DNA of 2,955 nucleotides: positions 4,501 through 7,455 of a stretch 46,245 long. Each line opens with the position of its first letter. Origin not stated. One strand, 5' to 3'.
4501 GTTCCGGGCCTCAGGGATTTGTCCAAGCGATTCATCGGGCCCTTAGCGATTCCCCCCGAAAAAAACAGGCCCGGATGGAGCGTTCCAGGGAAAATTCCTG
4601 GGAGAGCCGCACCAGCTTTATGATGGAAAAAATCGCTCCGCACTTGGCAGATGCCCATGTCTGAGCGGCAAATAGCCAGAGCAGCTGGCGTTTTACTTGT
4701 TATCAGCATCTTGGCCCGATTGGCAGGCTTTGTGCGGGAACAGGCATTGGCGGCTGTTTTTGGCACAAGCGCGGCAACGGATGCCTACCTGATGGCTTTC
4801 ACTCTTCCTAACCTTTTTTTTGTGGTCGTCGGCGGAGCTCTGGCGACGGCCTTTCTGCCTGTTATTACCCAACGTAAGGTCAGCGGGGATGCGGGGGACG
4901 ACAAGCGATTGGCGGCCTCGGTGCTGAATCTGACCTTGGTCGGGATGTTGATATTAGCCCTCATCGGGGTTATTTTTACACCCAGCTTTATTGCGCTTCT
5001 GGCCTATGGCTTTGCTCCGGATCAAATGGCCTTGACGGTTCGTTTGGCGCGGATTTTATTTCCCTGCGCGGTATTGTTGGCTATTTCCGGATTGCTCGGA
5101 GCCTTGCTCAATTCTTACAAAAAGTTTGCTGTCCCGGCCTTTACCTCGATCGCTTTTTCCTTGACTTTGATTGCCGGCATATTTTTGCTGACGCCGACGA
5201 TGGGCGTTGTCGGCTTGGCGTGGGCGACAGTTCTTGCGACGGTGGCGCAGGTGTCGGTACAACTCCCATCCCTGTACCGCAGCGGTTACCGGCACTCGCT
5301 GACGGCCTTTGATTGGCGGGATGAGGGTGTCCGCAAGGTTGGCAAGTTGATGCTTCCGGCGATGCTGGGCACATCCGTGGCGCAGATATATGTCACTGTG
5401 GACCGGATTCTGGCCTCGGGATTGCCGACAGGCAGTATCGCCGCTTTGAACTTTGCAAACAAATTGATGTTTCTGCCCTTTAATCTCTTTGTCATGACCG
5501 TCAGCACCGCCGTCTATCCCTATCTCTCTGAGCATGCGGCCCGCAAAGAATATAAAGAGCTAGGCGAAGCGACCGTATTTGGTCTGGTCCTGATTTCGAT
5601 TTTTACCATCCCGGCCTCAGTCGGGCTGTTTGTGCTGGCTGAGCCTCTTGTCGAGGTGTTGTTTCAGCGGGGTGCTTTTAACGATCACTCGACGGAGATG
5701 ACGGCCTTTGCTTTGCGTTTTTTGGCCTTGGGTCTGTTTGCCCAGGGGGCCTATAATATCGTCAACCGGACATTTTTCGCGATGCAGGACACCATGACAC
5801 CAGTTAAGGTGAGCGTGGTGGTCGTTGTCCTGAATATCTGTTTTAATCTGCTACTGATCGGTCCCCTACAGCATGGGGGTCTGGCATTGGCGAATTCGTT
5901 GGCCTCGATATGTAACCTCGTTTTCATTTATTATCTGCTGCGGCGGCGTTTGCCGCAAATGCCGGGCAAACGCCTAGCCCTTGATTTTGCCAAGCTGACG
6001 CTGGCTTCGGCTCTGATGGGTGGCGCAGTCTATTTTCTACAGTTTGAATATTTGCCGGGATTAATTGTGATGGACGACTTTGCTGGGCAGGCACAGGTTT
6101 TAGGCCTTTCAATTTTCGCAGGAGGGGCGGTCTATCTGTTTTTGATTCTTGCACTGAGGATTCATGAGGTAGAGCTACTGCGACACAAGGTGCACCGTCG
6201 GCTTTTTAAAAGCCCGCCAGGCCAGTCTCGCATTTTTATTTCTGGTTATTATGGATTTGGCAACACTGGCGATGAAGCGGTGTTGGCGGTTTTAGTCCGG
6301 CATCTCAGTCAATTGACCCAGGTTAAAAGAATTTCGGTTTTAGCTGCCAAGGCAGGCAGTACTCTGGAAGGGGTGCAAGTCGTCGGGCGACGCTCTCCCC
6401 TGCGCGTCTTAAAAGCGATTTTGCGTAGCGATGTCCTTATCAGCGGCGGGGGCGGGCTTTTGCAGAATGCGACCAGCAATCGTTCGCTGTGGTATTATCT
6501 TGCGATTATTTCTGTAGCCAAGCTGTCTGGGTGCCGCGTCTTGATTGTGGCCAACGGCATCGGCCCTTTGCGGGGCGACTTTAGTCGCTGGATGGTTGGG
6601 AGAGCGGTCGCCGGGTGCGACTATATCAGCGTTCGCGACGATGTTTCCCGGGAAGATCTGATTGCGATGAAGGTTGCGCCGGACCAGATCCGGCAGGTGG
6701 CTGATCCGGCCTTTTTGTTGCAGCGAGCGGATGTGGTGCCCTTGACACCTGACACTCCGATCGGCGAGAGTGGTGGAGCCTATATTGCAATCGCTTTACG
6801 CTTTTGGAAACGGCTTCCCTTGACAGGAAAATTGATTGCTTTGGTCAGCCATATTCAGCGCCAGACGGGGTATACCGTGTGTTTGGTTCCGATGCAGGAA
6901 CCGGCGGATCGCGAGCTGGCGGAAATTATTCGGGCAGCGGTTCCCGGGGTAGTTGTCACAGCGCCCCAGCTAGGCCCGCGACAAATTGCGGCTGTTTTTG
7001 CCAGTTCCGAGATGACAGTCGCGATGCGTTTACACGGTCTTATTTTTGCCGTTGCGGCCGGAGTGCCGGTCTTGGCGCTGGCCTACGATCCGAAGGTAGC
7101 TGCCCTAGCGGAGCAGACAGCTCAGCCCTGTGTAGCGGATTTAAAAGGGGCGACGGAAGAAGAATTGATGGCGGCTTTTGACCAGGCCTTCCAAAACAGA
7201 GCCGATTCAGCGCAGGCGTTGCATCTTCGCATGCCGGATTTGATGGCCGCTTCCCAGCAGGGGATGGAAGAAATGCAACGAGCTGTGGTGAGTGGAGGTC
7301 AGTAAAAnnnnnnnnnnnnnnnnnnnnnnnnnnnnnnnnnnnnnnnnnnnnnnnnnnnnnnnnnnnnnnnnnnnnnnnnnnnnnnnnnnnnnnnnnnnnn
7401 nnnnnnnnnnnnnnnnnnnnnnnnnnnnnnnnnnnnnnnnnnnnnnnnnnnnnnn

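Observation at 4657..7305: MurJ flippase fused to CsaB pyruvyltransferase in one polypeptide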

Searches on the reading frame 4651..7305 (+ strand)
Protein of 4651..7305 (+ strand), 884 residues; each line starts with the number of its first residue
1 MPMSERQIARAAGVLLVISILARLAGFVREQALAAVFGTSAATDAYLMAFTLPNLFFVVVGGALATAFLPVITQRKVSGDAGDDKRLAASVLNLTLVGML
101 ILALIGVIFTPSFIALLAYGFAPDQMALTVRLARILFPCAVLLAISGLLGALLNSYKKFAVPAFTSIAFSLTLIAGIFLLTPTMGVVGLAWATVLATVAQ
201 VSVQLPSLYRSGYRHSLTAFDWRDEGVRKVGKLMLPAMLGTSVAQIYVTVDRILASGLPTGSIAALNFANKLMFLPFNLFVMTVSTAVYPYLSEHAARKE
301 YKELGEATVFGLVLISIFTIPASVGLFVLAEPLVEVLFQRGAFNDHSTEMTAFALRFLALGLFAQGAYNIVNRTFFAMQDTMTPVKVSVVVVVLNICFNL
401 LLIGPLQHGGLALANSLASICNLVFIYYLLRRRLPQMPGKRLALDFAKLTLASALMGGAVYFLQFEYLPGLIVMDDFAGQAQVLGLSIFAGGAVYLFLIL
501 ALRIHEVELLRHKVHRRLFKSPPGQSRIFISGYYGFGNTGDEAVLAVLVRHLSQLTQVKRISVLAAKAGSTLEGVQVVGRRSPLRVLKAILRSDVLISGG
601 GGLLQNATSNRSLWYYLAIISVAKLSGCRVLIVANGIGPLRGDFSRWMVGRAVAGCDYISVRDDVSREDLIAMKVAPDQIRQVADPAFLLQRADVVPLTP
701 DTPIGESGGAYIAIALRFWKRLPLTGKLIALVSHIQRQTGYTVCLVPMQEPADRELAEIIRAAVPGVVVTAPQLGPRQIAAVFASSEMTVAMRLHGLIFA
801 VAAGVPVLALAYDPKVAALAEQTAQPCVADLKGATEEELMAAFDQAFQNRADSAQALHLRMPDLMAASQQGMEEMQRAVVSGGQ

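Call 3: search_protein_families(library=pfam, proteins=[window:4651-7305:+], max_evalue=0.01)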
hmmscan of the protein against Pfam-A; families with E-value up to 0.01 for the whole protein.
window:4651-7305:+ (884 aa): 3 families
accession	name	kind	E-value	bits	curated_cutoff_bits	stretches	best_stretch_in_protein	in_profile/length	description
PF03023.19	MurJ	-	9.8e-106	354.5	27.4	1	33-465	1-434/451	Lipid II flippase MurJ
PF04230.19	PS_pyruv_trans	-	2.3e-38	133.1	25.3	1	538-814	1-280/280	Polysaccharide pyruvyl transferase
PF01554.23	MatE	-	2.3e-18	66.9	24.9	2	236-400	1-160/161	MatE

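Call 4: search_protein_families(library=ncbifam, proteins=[window:4651-7305:+], max_evalue=0.01)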
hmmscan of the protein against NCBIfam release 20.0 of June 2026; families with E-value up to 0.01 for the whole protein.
window:4651-7305:+ (884 aa): 5 families
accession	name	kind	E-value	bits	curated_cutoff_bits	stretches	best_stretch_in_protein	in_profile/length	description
TIGR01695.1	murJ_mviN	equivalog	6e-110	368.3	235.55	1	11-511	5-505/506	murein biosynthesis integral membrane protein MurJ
TIGR03609.1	S_layer_CsaB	equivalog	9.8e-81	271.4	213.1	1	527-830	1-296/301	polysaccharide pyruvyl transferase CsaB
TIGR00797.1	matE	subfamily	8.6e-21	74.3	147.4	2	236-440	1-201/396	MATE family efflux transporter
NF007452.0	PRK10017.1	equivalog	2.9e-05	23.1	399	1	778-843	320-386/426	colanic acid biosynthesis pyruvyl transferase WcaK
TIGR04006.1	wcaK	equivalog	0.00027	19.8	727.1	1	778-829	320-371/426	colanic acid biosynthesis pyruvyl transferase WcaK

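Call 6: find_homologous_proteins(query=window:4651-7305:+, max_evalue=1e-10)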
Query window:4651-7305:+ (884 aa): 1301 proteins with E <= 1e-10 among 8000 candidates; the best 120 are listed.
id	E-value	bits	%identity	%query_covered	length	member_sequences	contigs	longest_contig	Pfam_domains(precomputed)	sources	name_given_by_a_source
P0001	0.0e+0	1882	100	100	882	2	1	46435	PF04230.20,PF01554.24,PF03023.20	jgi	-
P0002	6.5e-180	618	59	58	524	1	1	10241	PF01554.24,PF03023.20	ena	-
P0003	1.7e-168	581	57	58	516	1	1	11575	PF01554.24,PF03023.20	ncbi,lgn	ncbi:MAG: murein biosynthesis integral membrane protein MurJ [Methylocystaceae bacterium]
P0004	4.1e-167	576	55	59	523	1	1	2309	PF01554.24,PF03023.20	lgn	-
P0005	1.2e-166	575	57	58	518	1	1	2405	PF01554.24,PF03023.20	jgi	-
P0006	3.7e-165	570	55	59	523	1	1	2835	PF01554.24,PF03023.20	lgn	-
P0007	1.4e-163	564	53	58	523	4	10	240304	PF01554.24,PF13440.12,PF03023.20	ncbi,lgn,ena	-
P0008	4.5e-163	563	54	58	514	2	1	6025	PF01554.24,PF13440.12,PF03023.20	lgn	-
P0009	2.8e-162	560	53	58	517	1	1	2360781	PF01554.24,PF13440.12,PF03023.20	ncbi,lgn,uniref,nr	ncbi:Peptidoglycan lipid II flippase MurJ [Candidatus Syntrophocurvum alkaliphilum]|uniref:Probable 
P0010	4.3e-162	560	54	58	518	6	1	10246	PF01554.24,PF13440.12,PF03023.20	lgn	-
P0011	9.3e-162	558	54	58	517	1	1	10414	PF01554.24,PF13440.12,PF03023.20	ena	-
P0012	2.7e-161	557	55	59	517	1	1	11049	PF01554.24,PF13440.12,PF03023.20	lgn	-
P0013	4.4e-161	556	53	58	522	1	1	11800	PF01554.24,PF13440.12,PF03023.20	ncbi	-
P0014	1.5e-160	554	55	55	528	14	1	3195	PF01554.24,PF13440.12,PF03023.20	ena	-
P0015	1.9e-160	554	54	58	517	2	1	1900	PF01554.24,PF13440.12,PF03023.20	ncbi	-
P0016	3.3e-160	553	53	58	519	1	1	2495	PF01554.24,PF13440.12,PF03023.20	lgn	-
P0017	3.5e-159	550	54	59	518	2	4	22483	PF01554.24,PF13440.12,PF03023.20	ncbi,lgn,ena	-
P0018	1.3e-157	545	53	58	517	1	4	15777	PF01554.24,PF13440.12,PF03023.20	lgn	-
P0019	1.8e-157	544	52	58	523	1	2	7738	PF01554.24,PF13440.12,PF03023.20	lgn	-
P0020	3.1e-157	543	51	58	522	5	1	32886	PF01554.24,PF13440.12,PF03023.20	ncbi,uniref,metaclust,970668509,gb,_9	ncbi:putative peptidoglycan lipid ii flippase murj [hydrocarbon metagenome]|uniref:Putative peptidog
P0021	7.0e-157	542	51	58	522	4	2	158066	PF01554.24,PF13440.12,PF03023.20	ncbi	-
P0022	3.3e-154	533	51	58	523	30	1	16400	PF01554.24,PF13440.12,PF03023.20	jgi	jgi:putative peptidoglycan lipid II flippase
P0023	3.6e-154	533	53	58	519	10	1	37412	PF01554.24,PF13440.12,PF03023.20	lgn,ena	-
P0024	4.7e-154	533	52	57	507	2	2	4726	PF01554.24,PF13440.12,PF03023.20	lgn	-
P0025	8.3e-140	486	51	51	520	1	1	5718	PF01554.24,PF13440.12,PF03023.20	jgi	jgi:putative peptidoglycan lipid II flippase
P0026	6.1e-139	483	49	58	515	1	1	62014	PF01554.24,PF13440.12,PF03023.20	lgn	-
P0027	1.3e-138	482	49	57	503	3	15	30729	PF01554.24,PF13440.12,PF03023.20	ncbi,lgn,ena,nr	ncbi:MAG TPA: murein biosynthesis integral membrane protein MurJ [Syntrophomonadaceae bacterium]|nr:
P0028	4.4e-138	480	51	52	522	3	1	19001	PF01554.24,PF13440.12,PF03023.20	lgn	-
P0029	6.3e-138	480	48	58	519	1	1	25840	PF01554.24,PF13440.12,PF03023.20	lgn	-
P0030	1.3e-136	475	49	57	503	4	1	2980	PF01554.24,PF03023.20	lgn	-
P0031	1.6e-136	475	48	57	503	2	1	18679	PF01554.24,PF03023.20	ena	-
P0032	7.7e-136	473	49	56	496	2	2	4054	PF01554.24,PF13440.12,PF03023.20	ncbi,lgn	-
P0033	5.5e-135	470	48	57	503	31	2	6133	PF01554.24,PF03023.20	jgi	jgi:putative peptidoglycan lipid II flippase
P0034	1.8e-133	465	47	58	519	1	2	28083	PF01554.24,PF03023.20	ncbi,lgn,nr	ncbi:MAG: murein biosynthesis integral membrane protein MurJ [Firmicutes bacterium]|nr:murein biosyn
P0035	1.4e-132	462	46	58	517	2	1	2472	PF01554.24,PF13440.12,PF03023.20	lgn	-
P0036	1.3e-125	439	44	58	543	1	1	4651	PF01554.24,PF13440.12,PF03023.20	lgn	-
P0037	3.6e-125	437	46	58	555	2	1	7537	PF01554.24,PF13440.12,PF03023.20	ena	-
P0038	1.4e-124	435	48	52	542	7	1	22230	PF01554.24,PF13440.12,PF03023.20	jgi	jgi:putative peptidoglycan lipid II flippase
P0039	1.6e-124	435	44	59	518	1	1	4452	PF01554.24,PF03023.20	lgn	-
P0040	8.7e-123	430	47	56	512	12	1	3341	PF01554.24,PF13440.12,PF03023.20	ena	-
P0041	2.2e-122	428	42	58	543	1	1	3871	PF01554.24,PF03023.20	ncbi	ncbi:MAG: murein biosynthesis integral membrane protein MurJ, partial [Candidatus Saccharibacteria b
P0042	7.5e-121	423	43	58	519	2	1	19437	PF01554.24,PF03023.20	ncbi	ncbi:MAG: murein biosynthesis integral membrane protein MurJ [Acidobacteriota bacterium]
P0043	2.8e-120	421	48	52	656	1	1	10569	PF01554.24,PF03023.20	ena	-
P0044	1.0e-119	419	47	55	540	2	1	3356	PF01554.24,PF13440.12,PF03023.20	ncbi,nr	ncbi:MAG: murein biosynthesis integral membrane protein MurJ [Syntrophomonadaceae bacterium]|nr:mure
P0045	1.8e-119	419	49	43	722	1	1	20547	PF01554.24,PF13440.12,PF03023.20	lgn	-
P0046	6.5e-119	417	43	58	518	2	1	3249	PF01554.24,PF13440.12,PF03023.20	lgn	-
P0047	3.9e-110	388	45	51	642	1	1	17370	PF01554.24,PF13440.12,PF03023.20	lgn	-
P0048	7.2e-108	380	40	56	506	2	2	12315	PF01554.24,PF03023.20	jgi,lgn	-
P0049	9.4e-108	380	42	57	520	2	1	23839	PF01554.24,PF03023.20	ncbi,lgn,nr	ncbi:MAG: murein biosynthesis integral membrane protein MurJ [Desulfotomaculum sp.]|nr:murein biosyn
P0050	1.6e-107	379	41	58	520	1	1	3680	PF01554.24,PF13440.12,PF03023.20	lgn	-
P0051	6.2e-106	374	40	59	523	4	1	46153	PF01554.24,PF03023.20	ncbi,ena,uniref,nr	ncbi:murein biosynthesis integral membrane protein MurJ [Desulforamulus ruminis]|uniref:murein biosy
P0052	1.5e-105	373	41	57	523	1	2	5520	PF01554.24,PF03023.20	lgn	-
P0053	6.9e-105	370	41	57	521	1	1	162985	PF01943.23,PF01554.24,PF13440.12,PF03023.20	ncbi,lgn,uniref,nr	ncbi:putative peptidoglycan lipid II flippase [Desulfohalotomaculum tongense]|uniref:murein biosynth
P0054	3.0e-104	368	41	57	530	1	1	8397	PF01554.24,PF03023.20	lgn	-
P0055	9.1e-104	367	43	58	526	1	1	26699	PF01554.24,PF03023.20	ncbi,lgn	ncbi:MAG: murein biosynthesis integral membrane protein MurJ [Bacillota bacterium]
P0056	1.5e-103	366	40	59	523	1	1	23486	PF01554.24,PF13440.12,PF03023.20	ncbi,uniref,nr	ncbi:murein biosynthesis integral membrane protein MurJ [Desulforamulus aquiferis]|uniref:Probable l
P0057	2.4e-103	365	40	58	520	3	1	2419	PF01554.24,PF13440.12,PF03023.20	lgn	-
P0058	3.5e-103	365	43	58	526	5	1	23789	PF01554.24,PF13440.12,PF03023.20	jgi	-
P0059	1.5e-102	363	39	58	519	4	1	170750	PF01554.24,PF03023.20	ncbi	-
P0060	4.5e-102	361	44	58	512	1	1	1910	PF01554.24,PF13440.12,PF03023.20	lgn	-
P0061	6.4e-102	361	43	57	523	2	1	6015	PF01554.24,PF13440.12,PF03023.20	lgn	-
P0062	7.1e-102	360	40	59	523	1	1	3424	PF01554.24,PF13440.12,PF03023.20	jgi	-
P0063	1.0e-101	360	43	57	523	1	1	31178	PF01554.24,PF13440.12,PF03023.20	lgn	-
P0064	2.6e-101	359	45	51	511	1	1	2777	PF01554.24,PF13440.12,PF03023.20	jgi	jgi:putative peptidoglycan lipid II flippase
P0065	4.9e-101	358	40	57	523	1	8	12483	PF01554.24,PF13440.12,PF03023.20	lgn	-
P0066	5.6e-101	357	40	58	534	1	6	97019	PF01554.24,PF13440.12,PF03023.20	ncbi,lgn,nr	ncbi:MAG TPA: murein biosynthesis integral membrane protein MurJ [Firmicutes bacterium]|nr:murein bi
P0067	2.4e-100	355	38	58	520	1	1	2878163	PF01554.24,PF03023.20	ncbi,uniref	ncbi:murein biosynthesis integral membrane protein MurJ [Phosphitispora sp. TUW77]|uniref:murein bio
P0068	2.6e-100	355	39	59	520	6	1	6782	PF01554.24,PF13440.12,PF03023.20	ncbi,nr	ncbi:MAG: murein biosynthesis integral membrane protein MurJ [Syntrophomonadaceae bacterium]|nr:mure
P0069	2.5e-99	352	44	52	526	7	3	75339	PF01554.24,PF03023.20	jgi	-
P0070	2.9e-99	352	45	50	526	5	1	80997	PF01943.23,PF01554.24,PF13440.12,PF03023.20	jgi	-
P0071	4.5e-99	351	40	59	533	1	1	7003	PF01554.24,PF03023.20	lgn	-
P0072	4.8e-99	351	45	49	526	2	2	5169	PF01943.23,PF01554.24,PF03023.20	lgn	-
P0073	6.1e-99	351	40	58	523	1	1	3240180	PF01554.24,PF13440.12,PF03023.20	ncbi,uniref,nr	ncbi:murein biosynthesis integral membrane protein MurJ [Desulforamulus ferrireducens]|uniref:Probab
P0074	1.5e-98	349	42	57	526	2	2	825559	PF01554.24,PF03023.20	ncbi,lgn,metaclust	metaclust:\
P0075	2.0e-98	349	39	58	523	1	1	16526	PF01554.24,PF03023.20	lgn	-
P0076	2.2e-98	349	39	58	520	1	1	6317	PF01554.24,PF03023.20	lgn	-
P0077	2.6e-98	349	41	49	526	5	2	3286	PF01554.24,PF13440.12,PF03023.20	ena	-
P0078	2.8e-98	348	39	59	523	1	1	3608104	PF01554.24,PF13440.12,PF03023.20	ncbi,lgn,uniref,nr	ncbi:integral membrane protein MviN [Desulforamulus reducens MI-1]|uniref:Probable lipid II flippase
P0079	3.1e-98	348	40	58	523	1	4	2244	PF01554.24,PF13440.12,PF03023.20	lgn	-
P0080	3.5e-98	348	43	50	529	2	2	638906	PF01554.24,PF13440.12,PF03023.20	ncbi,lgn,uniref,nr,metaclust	ncbi:murein biosynthesis integral membrane protein MurJ [Desulforamulus hydrothermalis]|uniref:Proba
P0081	7.8e-98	347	39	58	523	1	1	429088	PF01554.24,PF03023.20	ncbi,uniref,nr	ncbi:murein biosynthesis integral membrane protein MurJ [Heliorestis acidaminivorans]|uniref:Probabl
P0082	1.1e-97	346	38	59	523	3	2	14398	PF01554.24,PF03023.20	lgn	-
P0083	2.2e-97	346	42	57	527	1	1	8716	PF01554.24,PF03023.20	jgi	-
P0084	2.2e-97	346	41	49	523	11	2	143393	PF01554.24,PF13440.12,PF03023.20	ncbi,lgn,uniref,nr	ncbi:murein biosynthesis integral membrane protein MurJ [Desulforamulus putei]|uniref:Probable lipid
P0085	3.8e-97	345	38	57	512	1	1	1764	PF01554.24,PF03023.20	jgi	jgi:putative peptidoglycan lipid II flippase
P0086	7.1e-97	344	42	56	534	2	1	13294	PF01554.24,PF03023.20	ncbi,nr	ncbi:MAG: murein biosynthesis integral membrane protein MurJ [Candidatus Desulforudis sp.]|nr:murein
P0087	1.1e-96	343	40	57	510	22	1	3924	PF01554.24,PF13440.12,PF03023.20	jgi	-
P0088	2.0e-96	342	40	59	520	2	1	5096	PF01554.24,PF13440.12,PF03023.20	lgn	-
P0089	2.5e-96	342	38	58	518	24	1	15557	PF01943.23,PF01554.24,PF13440.12,PF03023.20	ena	-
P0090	3.7e-96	341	41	52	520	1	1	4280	PF01554.24,PF13440.12,PF03023.20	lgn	-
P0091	8.3e-96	340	44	52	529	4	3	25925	PF01943.23,PF01554.24,PF13440.12,PF03023.20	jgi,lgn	jgi:putative peptidoglycan lipid II flippase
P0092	1.2e-95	340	39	58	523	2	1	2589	PF01554.24,PF03023.20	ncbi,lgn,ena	-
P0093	1.8e-95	339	37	59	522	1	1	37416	PF01554.24,PF03023.20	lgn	-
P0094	3.2e-95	338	39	57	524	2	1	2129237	PF01554.24,PF13440.12,PF03023.20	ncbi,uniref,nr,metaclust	ncbi:integral membrane protein MviN [Ammonifex degensii KC4]|uniref:Probable lipid II flippase MurJ 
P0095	4.8e-95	338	40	58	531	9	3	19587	PF01554.24,PF03023.20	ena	-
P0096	8.6e-95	337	41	57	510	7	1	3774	PF01554.24,PF03023.20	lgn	-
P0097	2.2e-94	336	37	58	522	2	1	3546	PF01554.24,PF03023.20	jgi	jgi:putative peptidoglycan lipid II flippase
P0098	2.9e-94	335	41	56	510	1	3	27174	PF01943.23,PF01554.24,PF03023.20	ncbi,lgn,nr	ncbi:MAG: murein biosynthesis integral membrane protein MurJ [Anaerolineae bacterium]|nr:murein bios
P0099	3.7e-94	335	37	58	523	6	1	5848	PF03023.20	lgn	-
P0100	4.0e-94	335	41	57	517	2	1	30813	PF01554.24,PF13440.12,PF03023.20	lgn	-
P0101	4.5e-94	335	40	57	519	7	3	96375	PF01554.24,PF03023.20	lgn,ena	-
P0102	7.6e-94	334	40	58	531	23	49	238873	PF01554.24,PF03023.20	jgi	jgi:putative peptidoglycan lipid II flippase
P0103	9.6e-94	333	41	49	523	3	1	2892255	PF01554.24,PF13440.12,PF03023.20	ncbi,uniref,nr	ncbi:integral membrane protein MviN [Desulfotomaculum nigrificans CO-1-SRB]|uniref:Probable lipid II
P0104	1.2e-93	333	40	57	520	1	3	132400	PF01554.24,PF13440.12,PF03023.20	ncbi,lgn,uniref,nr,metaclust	ncbi:murein biosynthesis integral membrane protein MurJ [Desulfofalx alkaliphila]|uniref:murein bios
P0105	2.5e-93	332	40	58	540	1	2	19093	PF01554.24,PF03023.20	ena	-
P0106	3.7e-93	332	38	58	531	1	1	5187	PF01554.24,PF13440.12,PF03023.20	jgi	-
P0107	5.9e-93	331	41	59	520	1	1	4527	PF01554.24,PF13440.12,PF03023.20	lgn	-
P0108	9.8e-93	330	39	58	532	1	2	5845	PF01554.24,PF03023.20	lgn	-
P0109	1.4e-92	330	40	51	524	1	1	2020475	PF01554.24,PF13440.12,PF03023.20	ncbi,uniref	ncbi:murein biosynthesis integral membrane protein MurJ [Desulfothermobacter acidiphilus]|uniref:mur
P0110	6.1e-92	328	43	51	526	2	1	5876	PF01554.24,PF13440.12,PF03023.20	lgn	-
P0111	1.1e-91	327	40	58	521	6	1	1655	PF01554.24,PF03023.20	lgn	-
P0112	1.2e-91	327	42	50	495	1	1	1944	PF01554.24,PF13440.12,PF03023.20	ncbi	-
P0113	1.6e-91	326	39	58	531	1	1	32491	PF01554.24,PF13440.12,PF03023.20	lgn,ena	-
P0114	2.4e-91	326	41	50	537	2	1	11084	PF13440.12,PF03023.20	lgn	-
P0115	2.7e-91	325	40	58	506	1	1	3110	PF01554.24,PF03023.20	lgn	-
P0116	5.1e-91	324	40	57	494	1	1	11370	PF01554.24,PF13440.12,PF03023.20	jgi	-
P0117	5.7e-91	324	38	58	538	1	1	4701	PF01554.24,PF13440.12,PF03023.20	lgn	-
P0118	9.7e-91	324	39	58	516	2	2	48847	PF01554.24,PF13440.12,PF03023.20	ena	-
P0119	1.4e-90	323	40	58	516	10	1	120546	PF01554.24,PF13440.12,PF03023.20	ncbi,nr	ncbi:MAG TPA: murein biosynthesis integral membrane protein MurJ [Anaerolineae bacterium]|nr:murein 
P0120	1.5e-90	323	40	56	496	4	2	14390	PF01554.24,PF03023.20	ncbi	-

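Call 11: find_encoding_contigs(protein=P0002, flank=6000, max_places=3)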
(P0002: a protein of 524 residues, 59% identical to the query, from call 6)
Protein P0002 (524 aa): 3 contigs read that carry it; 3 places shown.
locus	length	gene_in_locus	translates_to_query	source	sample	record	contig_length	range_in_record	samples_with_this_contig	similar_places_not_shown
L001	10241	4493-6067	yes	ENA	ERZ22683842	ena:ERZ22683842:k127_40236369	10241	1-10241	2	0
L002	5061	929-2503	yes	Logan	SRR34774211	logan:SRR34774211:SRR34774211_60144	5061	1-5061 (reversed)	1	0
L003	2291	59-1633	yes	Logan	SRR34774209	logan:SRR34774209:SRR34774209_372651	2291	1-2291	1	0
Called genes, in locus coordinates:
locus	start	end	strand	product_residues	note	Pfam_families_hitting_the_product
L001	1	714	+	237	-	?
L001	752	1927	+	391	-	PF13439:Glyco_transf_4, PF13579:Glyco_trans_4_4, PF20706:GT4-conflict, PF00534:Glycos_transf_1, PF13692:Glyco_trans_1_4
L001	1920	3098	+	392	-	PF13692:Glyco_trans_1_4 (weak)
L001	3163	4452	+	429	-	PF03446:NAD_binding_2 (faint), PF03721:UDPG_MGDP_dh_N, PF00984:UDPG_MGDP_dh, PF03720:UDPG_MGDP_dh_C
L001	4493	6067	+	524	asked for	PF03023:MurJ, PF01554:MatE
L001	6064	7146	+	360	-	PF04230:PS_pyruv_trans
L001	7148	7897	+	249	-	PF03808:Glyco_tran_WecG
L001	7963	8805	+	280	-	PF00456:Transketolase_N, PF13292:DXP_synthase_N, PF00676:E1_dh (weak), PF02775:TPP_enzyme_C (faint)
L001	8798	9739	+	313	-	PF02779:Transket_pyr, PF02780:Transketolase_C, PF22613:Transketolase_C_1 (weak)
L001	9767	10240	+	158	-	?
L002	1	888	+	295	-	?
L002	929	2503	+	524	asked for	PF03023:MurJ, PF01554:MatE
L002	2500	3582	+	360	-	PF04230:PS_pyruv_trans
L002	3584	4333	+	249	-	PF03808:Glyco_tran_WecG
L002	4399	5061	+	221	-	?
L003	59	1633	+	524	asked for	PF03023:MurJ, PF01554:MatE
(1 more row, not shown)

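Call 12: find_encoding_contigs(protein=P0003, flank=6000, max_places=3)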
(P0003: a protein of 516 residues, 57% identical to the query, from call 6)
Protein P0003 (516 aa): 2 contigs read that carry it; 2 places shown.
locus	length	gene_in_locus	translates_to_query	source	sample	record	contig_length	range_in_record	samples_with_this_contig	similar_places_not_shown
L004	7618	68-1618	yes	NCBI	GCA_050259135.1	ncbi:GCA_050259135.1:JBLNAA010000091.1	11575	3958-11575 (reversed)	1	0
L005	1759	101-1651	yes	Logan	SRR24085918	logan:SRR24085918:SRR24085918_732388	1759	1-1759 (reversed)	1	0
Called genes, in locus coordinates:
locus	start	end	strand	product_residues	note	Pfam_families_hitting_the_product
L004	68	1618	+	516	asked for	PF03023:MurJ, PF01554:MatE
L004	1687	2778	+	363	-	PF04230:PS_pyruv_trans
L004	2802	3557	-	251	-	PF01797:Y1_Tnp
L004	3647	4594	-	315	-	PF00005:ABC_tran, PF08352:oligo_HPY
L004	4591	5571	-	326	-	PF00005:ABC_tran, PF02463:SMC_N (weak), PF13304:AAA_21 (weak), PF08352:oligo_HPY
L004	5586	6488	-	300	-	PF12911:OppC_N, PF00528:BPD_transp_1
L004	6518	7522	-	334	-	PF19300:BPD_transp_1_N, PF00528:BPD_transp_1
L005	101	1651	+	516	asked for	PF03023:MurJ, PF01554:MatE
